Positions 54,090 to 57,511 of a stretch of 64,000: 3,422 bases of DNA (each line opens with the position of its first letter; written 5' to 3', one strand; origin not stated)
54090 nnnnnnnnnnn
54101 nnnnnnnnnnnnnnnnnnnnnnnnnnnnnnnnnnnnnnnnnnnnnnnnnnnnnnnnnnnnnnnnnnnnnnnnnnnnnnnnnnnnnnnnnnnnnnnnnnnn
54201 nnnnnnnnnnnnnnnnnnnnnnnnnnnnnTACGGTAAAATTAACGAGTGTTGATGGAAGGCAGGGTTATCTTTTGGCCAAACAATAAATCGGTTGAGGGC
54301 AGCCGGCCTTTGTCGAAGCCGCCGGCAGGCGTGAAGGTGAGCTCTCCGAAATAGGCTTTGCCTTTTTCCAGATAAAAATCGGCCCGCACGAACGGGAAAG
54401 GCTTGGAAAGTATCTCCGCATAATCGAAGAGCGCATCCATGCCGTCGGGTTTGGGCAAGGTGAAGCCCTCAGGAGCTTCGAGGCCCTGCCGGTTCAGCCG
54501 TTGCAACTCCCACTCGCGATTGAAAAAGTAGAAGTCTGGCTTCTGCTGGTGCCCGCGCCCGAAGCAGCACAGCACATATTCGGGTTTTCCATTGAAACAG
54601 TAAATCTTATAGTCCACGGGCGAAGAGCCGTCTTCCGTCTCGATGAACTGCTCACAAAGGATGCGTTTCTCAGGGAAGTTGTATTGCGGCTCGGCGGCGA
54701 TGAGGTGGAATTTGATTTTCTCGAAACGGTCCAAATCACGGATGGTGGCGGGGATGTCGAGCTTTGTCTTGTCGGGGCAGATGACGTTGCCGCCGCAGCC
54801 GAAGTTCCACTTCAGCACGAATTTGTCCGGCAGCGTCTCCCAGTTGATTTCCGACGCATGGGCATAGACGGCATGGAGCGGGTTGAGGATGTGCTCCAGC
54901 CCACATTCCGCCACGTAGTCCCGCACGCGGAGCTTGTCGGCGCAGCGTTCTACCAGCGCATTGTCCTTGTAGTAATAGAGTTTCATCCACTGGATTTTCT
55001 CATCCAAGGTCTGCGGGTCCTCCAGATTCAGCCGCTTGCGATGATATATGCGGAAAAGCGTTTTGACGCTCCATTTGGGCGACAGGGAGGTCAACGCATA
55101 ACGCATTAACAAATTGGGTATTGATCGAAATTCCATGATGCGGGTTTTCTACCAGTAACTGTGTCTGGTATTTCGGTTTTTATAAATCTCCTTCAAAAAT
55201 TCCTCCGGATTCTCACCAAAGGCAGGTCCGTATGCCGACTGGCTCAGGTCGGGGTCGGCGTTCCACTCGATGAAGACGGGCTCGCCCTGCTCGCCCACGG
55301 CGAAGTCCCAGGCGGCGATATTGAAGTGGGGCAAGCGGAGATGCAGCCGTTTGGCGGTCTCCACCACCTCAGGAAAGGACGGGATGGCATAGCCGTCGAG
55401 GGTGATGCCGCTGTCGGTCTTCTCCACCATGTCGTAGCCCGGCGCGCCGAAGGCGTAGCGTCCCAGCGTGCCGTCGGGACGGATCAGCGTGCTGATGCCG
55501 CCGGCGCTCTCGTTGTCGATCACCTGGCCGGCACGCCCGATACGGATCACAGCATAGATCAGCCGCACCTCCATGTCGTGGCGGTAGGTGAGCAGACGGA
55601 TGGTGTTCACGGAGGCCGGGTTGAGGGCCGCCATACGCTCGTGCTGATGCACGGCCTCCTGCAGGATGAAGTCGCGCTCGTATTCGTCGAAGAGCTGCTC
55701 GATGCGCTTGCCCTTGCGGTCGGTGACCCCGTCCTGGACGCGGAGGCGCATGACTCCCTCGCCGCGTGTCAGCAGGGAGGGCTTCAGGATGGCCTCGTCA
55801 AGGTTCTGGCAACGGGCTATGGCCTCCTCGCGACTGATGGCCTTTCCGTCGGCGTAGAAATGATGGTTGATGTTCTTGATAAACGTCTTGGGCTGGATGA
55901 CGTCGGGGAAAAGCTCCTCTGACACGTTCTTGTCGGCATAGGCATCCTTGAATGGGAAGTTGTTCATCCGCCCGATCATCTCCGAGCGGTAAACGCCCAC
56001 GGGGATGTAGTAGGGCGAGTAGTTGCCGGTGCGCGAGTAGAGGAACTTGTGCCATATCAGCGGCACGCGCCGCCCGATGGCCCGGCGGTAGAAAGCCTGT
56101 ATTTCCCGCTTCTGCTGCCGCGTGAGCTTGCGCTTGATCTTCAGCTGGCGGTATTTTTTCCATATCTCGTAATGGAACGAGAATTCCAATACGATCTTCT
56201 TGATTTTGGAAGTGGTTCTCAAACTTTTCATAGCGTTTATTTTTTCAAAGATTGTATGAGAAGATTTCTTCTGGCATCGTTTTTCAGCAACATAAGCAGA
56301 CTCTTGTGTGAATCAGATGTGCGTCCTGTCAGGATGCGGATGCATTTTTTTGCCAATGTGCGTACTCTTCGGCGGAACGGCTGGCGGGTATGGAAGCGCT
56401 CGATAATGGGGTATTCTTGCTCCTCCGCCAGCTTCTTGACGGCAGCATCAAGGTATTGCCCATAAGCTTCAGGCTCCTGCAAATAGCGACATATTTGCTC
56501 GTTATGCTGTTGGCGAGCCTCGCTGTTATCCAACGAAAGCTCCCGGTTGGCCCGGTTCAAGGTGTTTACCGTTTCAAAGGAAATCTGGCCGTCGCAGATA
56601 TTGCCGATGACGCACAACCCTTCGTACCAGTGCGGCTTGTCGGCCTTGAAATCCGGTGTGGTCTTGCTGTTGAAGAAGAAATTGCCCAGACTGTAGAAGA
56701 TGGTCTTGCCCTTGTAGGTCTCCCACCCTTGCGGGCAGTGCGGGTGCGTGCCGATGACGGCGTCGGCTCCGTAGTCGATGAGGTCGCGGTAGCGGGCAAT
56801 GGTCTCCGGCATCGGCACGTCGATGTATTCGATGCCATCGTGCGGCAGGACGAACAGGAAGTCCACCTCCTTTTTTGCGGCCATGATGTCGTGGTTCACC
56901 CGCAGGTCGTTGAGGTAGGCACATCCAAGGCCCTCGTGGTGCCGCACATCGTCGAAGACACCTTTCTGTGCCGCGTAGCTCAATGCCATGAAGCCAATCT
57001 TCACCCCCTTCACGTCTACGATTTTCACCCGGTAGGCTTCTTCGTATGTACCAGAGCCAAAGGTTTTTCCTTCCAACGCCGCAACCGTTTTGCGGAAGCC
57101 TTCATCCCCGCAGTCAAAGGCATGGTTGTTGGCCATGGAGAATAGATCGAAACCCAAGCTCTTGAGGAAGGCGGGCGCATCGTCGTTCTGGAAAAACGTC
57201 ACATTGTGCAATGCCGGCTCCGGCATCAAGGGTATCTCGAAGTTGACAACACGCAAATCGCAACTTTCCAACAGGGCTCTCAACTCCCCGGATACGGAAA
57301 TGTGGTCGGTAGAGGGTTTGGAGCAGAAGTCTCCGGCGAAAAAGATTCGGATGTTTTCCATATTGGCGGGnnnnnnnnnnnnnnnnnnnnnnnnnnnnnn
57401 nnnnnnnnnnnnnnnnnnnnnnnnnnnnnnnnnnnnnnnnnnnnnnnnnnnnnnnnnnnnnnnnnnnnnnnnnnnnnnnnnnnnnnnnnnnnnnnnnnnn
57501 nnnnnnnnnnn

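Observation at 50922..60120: Seven-gene operon for an amino-acid-decorated exopolymer (two ATP-grasp amidoligases + CapA + Wzx + Wzy-GT4 fusion + GT2)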

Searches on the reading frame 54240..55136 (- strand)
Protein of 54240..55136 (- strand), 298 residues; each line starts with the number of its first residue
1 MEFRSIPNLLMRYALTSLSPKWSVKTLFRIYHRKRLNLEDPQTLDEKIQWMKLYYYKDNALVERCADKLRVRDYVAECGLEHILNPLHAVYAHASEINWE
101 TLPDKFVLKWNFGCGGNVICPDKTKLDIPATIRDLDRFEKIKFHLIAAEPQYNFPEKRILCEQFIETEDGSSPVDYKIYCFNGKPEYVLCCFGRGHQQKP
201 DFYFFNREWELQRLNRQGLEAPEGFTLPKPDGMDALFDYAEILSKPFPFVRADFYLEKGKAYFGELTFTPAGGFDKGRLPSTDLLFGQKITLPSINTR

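Call 5: search_protein_families(library=pfam, proteins=[window:54240-55136:-], max_evalue=0.01)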
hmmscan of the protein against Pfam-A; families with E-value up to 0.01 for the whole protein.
window:54240-55136:- (298 aa): 1 family
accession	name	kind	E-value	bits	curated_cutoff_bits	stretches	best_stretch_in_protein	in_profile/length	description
PF14305.11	ATPgrasp_TupA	-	6.9e-34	117.9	25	1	46-290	1-240/241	TupA-like ATPgrasp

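Call 6: search_protein_families(library=ncbifam, proteins=[window:54240-55136:-], max_evalue=0.01)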
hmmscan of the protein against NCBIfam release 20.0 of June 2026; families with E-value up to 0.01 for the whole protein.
window:54240-55136:- (298 aa): 0 families

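Call 30: search_solved_structures(query=window:54240-55136:-, max_evalue=1)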
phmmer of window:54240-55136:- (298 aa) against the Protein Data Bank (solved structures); distinct sequences matched with E-value up to 1: 7.
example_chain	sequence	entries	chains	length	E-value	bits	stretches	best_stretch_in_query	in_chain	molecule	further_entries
4fao_E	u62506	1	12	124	0.034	16.7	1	192-224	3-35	Activin receptor type-2B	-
2h62_D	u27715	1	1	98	0.034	16.7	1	193-224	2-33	Acvr2b protein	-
2h64_C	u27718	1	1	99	0.035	16.7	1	193-224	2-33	Acvr2b protein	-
1nys_A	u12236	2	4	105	0.039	16.5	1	193-224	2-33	activin receptor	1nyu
7oly_C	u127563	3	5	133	0.061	15.9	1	193-224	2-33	Activin receptor type-2B | ActRIIB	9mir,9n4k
7mrz_C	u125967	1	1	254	0.17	14.5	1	193-224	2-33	Activin receptor type-2B,Activin receptor type-1B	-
7sqc_F0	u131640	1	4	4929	0.2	14.2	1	157-219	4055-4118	Hydin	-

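Call 45: find_homologous_proteins(query=window:54240-55136:-, max_evalue=1e-10)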
Query window:54240-55136:- (298 aa): 3016 proteins with E <= 1e-10 among 3754 candidates; the best 120 are listed.
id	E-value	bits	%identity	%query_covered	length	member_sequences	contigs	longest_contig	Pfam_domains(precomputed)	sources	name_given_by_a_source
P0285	1.1e-201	687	100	97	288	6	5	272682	PF14305.12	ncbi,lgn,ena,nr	ncbi:MAG: hypothetical protein IK013_05025 [Bacteroidales bacterium]|nr:hypothetical protein [Bacter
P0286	1.4e-190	650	95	96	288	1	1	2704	PF14305.12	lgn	-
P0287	1.0e-186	638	93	97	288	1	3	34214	PF14305.12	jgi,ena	-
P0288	2.4e-186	637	89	100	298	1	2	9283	PF14305.12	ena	-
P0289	3.9e-179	613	85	99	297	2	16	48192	PF14305.12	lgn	-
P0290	4.2e-179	613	87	100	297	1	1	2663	PF14305.12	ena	-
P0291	2.8e-176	604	84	99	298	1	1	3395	PF14305.12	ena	-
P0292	1.4e-168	578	82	100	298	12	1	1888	PF14305.12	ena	-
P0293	6.0e-167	573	81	100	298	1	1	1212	PF14305.12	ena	-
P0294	7.8e-167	572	81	98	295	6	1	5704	PF14305.12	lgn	-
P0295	1.2e-166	572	81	98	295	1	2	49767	PF14305.12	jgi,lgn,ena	jgi:hypothetical protein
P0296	1.6e-166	571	81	98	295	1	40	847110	PF14305.12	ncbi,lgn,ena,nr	ncbi:MAG: hypothetical protein II856_05050 [Bacteroidales bacterium]|nr:hypothetical protein [Bacter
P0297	2.0e-166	571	81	98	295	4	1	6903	PF14305.12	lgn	-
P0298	2.3e-166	571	81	99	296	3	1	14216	PF14305.12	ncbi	-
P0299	2.7e-166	571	81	98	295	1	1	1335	PF14305.12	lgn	-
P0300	2.9e-166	571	81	98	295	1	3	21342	PF14305.12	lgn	-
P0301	7.0e-166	569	80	99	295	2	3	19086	PF14305.12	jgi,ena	-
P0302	9.5e-166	569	81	98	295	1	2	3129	PF14305.12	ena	-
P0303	4.9e-165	567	80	98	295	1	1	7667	PF14305.12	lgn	-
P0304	1.8e-164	565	79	99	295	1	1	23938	PF14305.12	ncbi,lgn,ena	-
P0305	1.2e-163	562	80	99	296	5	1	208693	PF14305.12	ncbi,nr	ncbi:MAG: hypothetical protein K5636_03195 [Bacteroidales bacterium]|nr:hypothetical protein [Bacter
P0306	4.0e-163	560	79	99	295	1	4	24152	PF14305.12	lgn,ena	-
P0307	1.0e-162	559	80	99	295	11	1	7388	PF14305.12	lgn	-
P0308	1.3e-162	559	80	98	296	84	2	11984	PF14305.12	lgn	-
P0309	4.2e-162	557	80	98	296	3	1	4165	PF14305.12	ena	-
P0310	2.4e-160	551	78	100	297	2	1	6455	PF14305.12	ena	-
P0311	1.8e-159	548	79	98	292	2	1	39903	PF14305.12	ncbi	-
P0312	2.7e-156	538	75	99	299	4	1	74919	PF14305.12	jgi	-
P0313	2.3e-155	535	75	98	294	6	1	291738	PF14305.12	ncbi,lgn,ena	-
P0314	2.1e-154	532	75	99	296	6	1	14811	PF14305.12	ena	-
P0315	3.8e-154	531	74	99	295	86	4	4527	PF14305.12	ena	-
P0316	4.4e-154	531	74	99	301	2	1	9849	PF14305.12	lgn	-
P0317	1.7e-153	529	75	99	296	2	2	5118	PF14305.12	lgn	-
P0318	6.3e-153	527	74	99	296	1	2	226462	PF14305.12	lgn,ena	-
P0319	1.4e-152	526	74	99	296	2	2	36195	PF14305.12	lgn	-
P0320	1.8e-152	525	74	99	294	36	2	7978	PF14305.12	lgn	-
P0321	1.8e-152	525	74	99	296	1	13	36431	PF14305.12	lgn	-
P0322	2.9e-152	525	74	99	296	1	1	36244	PF14305.12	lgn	-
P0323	1.6e-151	522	74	99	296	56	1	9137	PF14305.12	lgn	-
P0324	1.7e-150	519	73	100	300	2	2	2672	PF14305.12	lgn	-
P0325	2.4e-150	518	73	100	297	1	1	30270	PF14305.12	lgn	-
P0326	8.4e-149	513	72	99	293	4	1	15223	PF14305.12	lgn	-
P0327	2.8e-148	512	73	99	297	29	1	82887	PF14305.12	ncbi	-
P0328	4.8e-147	507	75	94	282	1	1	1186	PF14305.12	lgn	-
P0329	1.3e-146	506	75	94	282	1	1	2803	PF14305.12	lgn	-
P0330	3.5e-144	498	71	98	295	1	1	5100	PF14305.12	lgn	-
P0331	7.2e-144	497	71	100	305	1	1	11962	PF14305.12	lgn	-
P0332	1.9e-143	496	70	98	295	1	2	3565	PF14305.12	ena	-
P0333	1.4e-142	493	69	98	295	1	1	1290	PF14305.12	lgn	-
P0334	5.7e-142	491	70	98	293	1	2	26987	PF14305.12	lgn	-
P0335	1.9e-141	489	69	99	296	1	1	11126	PF14305.12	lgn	-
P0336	2.2e-141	489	82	84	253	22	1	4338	PF14305.12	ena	-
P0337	2.2e-141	489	71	98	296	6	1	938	PF14305.12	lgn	-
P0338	3.0e-141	488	70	98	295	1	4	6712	PF14305.12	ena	-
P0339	4.3e-141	488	69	99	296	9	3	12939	PF14305.12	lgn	-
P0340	8.9e-141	487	70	98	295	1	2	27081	PF14305.12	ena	-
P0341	1.9e-140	486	68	98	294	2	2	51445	PF14305.12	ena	-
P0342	2.1e-140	486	69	98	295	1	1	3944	PF14305.12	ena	-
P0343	3.6e-140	485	68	99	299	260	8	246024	PF14305.12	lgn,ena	-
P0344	6.1e-140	484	69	98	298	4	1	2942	PF14305.12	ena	-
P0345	1.0e-139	483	69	98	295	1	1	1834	PF14305.12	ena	-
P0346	2.4e-139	482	69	98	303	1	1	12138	PF14305.12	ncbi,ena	-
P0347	3.4e-139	482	67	98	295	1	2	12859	PF14305.12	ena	-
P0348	4.0e-139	481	67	99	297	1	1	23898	PF14305.12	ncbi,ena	-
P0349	4.1e-139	481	72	96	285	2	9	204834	PF14305.12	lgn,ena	-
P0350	4.5e-139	481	69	98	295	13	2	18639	PF14305.12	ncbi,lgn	-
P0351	9.3e-139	480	67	100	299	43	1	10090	PF14305.12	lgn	-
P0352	9.8e-139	480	69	99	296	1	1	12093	PF14305.12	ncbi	-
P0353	1.0e-138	480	68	99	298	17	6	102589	PF14305.12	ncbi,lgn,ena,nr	ncbi:MAG: ATP-grasp fold amidoligase family protein [Bacteroidales bacterium]|nr:ATP-grasp fold amid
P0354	1.0e-138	480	66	100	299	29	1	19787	PF14305.12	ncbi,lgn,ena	-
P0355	1.6e-138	479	68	100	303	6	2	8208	PF14305.12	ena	-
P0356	1.6e-138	479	68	98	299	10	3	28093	PF14305.12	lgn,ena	-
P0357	2.7e-138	479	69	98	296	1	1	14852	PF14305.12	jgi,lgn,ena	-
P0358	2.8e-138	479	67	98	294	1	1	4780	PF14305.12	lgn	-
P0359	3.5e-138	478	65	100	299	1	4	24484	PF14305.12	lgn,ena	-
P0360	6.7e-138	477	67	98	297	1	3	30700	PF14305.12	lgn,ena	-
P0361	9.7e-138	477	68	99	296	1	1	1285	PF14305.12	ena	-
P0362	1.1e-137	477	66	100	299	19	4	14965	PF14305.12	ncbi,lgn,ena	-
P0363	1.1e-137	477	68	98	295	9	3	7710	PF14305.12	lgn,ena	-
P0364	1.1e-137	477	67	100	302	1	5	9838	PF14305.12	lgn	-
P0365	1.2e-137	477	69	98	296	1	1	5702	PF14305.12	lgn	-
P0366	1.3e-137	477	67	98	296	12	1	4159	PF14305.12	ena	-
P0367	1.4e-137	476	67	98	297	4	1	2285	PF14305.12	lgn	-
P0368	1.5e-137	476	67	98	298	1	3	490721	PF14305.12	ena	-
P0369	1.6e-137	476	67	98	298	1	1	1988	PF14305.12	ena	-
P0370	2.5e-137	476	67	98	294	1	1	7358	PF14305.12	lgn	-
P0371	4.5e-137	475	69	98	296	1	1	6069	PF14305.12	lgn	-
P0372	6.3e-137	474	67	98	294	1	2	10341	PF14305.12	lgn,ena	-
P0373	7.1e-137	474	67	98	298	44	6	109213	PF14305.12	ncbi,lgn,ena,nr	ncbi:MAG: hypothetical protein IKZ54_08870 [Bacteroidales bacterium]|nr:hypothetical protein [Bacter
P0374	9.5e-137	474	66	98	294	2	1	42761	PF14305.12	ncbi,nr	ncbi:MAG: hypothetical protein K5882_03040 [Bacteroidales bacterium]|nr:hypothetical protein [Bacter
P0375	1.2e-136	473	67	96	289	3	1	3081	PF14305.12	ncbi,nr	ncbi:MAG: hypothetical protein J5516_05065 [Bacteroidales bacterium]|nr:hypothetical protein [Bacter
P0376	1.8e-136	473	69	93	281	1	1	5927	PF14305.12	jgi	jgi:hypothetical protein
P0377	2.1e-136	472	66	100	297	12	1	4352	PF14305.12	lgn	-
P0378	2.4e-136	472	67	98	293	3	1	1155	PF14305.12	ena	-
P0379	2.6e-136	472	67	99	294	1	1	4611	PF14305.12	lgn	-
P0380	4.7e-136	471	69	99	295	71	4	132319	PF14305.12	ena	-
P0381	8.8e-136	470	68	99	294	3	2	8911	PF14305.12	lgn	-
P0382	9.4e-136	470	66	100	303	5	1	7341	PF14305.12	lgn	-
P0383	1.0e-135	470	66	98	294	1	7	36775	PF14305.12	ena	-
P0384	1.4e-135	470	64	100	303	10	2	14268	PF14305.12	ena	-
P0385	2.1e-135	469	67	99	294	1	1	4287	PF14305.12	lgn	-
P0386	2.3e-135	469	67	98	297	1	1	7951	PF14305.12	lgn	-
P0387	8.7e-135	467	66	98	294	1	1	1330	PF14305.12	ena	-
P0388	9.1e-135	467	68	98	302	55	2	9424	PF14305.12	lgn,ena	-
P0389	1.0e-134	467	66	100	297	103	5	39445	PF14305.12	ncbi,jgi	jgi:hypothetical protein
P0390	1.3e-134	467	67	98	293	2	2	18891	PF14305.12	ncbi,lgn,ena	-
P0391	1.4e-134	466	67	98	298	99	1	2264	PF14305.12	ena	-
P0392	1.5e-134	466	67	98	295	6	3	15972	PF14305.12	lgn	-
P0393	1.6e-134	466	67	99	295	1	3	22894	PF14305.12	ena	-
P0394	2.0e-134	466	68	98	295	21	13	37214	PF14305.12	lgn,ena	-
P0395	2.4e-134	466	66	99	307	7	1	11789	PF14305.12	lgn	-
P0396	2.5e-134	466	66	100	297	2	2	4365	PF14305.12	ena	-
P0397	3.2e-134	465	64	100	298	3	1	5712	PF14305.12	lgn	-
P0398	8.1e-134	464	64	99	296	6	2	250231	PF14305.12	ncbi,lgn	-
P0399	1.1e-133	464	66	100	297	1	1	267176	PF14305.12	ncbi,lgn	-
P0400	5.8e-133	461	66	99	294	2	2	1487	PF14305.12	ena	-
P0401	6.1e-133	461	67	99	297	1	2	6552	PF14305.12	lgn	-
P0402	8.1e-133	461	65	100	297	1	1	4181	PF14305.12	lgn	-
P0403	1.1e-132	460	64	99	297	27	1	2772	PF14305.12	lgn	-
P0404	1.1e-132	460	68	98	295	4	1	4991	PF14305.12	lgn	-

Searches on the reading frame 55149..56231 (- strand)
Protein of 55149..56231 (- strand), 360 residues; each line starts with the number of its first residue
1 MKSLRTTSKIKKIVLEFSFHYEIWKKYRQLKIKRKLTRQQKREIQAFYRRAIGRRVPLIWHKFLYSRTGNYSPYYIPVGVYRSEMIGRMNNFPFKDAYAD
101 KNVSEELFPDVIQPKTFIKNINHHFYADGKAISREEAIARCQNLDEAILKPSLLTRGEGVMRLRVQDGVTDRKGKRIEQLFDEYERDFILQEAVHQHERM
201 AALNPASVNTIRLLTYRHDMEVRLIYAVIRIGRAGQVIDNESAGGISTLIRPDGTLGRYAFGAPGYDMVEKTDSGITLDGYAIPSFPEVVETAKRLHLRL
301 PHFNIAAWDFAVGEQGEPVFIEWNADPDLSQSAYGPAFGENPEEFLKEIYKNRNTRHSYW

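Call 5: search_protein_families(library=pfam, proteins=[window:55149-56231:-], max_evalue=0.01)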
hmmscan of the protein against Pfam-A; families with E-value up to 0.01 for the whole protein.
window:55149-56231:- (360 aa): 2 families
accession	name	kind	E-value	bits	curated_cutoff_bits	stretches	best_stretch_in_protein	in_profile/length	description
PF14397.11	ATPgrasp_ST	-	5.1e-35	121.5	31.4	1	86-330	7-259/278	Sugar-transfer associated ATP-grasp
PF14398.11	ATPgrasp_YheCD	-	0.00052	19.8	26.8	0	135-247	39-163/255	YheC/D like ATP-grasp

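Call 6: search_protein_families(library=ncbifam, proteins=[window:55149-56231:-], max_evalue=0.01)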
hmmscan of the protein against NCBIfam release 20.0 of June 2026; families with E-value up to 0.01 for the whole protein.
window:55149-56231:- (360 aa): 2 families
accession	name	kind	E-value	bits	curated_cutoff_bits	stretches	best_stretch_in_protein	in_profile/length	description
NF040720.1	MptN_Meth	equivalog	0.0028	16.8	350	1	134-199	125-188/291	tetrahydromethanopterin:alpha-L-glutamate ligase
TIGR04187.1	GRASP_SAV_5884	subfamily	0.0029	16.9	350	1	280-325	243-288/312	ATP-grasp ribosomal peptide maturase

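Call 63: search_solved_structures(query=window:55149-56231:-, max_evalue=1)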
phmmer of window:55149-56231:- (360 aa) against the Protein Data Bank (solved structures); distinct sequences matched with E-value up to 1: 5.
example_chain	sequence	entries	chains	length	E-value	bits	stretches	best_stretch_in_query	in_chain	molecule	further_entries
7qep_O1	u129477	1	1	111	0.2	14.1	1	31-83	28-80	60S ribosomal protein L31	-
8eyb_A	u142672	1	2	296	0.77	12.2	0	24-96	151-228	Tyrosine-protein phosphatase non-receptor type 1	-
8eyc_A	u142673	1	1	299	0.78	12.1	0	24-96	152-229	Tyrosine-protein phosphatase non-receptor type 1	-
8eya_A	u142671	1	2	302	0.8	12.1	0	24-96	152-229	Tyrosine-protein phosphatase non-receptor type 1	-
8f88_A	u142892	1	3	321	0.9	11.9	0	24-96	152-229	Tyrosine-protein phosphatase non-receptor type 1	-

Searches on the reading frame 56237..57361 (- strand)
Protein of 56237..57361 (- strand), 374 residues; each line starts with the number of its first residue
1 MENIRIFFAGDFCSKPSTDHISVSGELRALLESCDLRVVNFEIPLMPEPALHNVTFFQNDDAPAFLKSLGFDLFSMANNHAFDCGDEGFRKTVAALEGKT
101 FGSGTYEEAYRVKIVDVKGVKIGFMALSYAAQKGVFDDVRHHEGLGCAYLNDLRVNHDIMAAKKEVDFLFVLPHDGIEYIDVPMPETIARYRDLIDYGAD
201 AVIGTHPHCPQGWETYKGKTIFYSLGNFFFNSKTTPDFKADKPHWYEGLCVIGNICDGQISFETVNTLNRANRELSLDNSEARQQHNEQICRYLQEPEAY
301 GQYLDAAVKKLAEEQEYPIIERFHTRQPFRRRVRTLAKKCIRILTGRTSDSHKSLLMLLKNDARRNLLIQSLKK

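Call 5: search_protein_families(library=pfam, proteins=[window:56237-57361:-], max_evalue=0.01)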
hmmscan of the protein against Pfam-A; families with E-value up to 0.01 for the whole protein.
window:56237-57361:- (374 aa): 1 family
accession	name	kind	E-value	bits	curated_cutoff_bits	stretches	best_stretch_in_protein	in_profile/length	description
PF09587.15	PGA_cap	-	2.1e-48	165.5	27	1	16-231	21-254/255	Bacterial capsule synthesis protein PGA_cap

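Call 6: search_protein_families(library=ncbifam, proteins=[window:56237-57361:-], max_evalue=0.01)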
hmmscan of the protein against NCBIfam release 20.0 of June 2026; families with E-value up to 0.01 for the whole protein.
window:56237-57361:- (374 aa): 1 family
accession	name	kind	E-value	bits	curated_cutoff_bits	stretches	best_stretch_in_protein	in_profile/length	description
NF038314.1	epimerase_MslH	equivalog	2.1e-12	46.2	700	1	192-229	279-316/439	lasso peptide C-terminal Trp epimerase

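Call 44: search_solved_structures(query=window:56237-57361:-, max_evalue=0.01)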
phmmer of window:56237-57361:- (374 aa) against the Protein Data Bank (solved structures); distinct sequences matched with E-value up to 0.01: 3.
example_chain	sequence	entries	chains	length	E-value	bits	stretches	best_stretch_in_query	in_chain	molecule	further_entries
8gq9_A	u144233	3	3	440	9.1e-10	41.1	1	192-235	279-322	Poly-gamma-glutamate synthesis protein (Capsule biosynthesis protein)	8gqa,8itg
8gqb_A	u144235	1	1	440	1e-09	40.9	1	192-235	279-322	Poly-gamma-glutamate synthesis protein (Capsule biosynthesis protein)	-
8ith_A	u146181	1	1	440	8.6e-09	37.9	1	192-235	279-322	Poly-gamma-glutamate synthesis protein (Capsule biosynthesis protein)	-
